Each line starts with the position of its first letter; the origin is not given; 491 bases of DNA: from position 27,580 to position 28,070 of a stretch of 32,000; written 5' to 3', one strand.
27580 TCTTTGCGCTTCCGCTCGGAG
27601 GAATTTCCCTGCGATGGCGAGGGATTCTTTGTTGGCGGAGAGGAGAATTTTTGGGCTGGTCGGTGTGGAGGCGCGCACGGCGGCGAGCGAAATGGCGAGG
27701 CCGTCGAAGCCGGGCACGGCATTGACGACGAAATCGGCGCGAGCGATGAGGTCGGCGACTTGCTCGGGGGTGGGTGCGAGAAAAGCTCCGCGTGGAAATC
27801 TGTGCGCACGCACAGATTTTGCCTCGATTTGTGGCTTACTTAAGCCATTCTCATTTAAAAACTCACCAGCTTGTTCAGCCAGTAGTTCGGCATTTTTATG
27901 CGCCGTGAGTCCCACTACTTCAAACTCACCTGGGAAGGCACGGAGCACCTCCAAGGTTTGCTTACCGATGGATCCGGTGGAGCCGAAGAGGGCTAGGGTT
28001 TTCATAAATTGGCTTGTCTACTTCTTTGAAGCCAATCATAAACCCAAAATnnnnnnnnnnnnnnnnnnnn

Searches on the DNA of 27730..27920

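Call 72: search_rna_families(source=window, start=27730, end=27920, threshold=evalue, max_evalue=10)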
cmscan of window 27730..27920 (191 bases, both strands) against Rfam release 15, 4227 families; matches with E-value up to 10: 3.
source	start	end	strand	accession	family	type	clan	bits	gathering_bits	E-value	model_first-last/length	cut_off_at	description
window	27808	27851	-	RF00032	Histone3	Cis-reg;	-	12.1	34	2.2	1-46/46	no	Histone 3' UTR stem-loop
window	27730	27760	-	RF01668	P10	Gene; sRNA;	-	10.7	37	6.9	1-30/72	3'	Pseudomonas sRNA P10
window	27779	27821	-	RF02431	SpF22_sRNA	Gene; sRNA;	-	10.7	55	10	1-140/140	no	Streptococcus sRNA SpF22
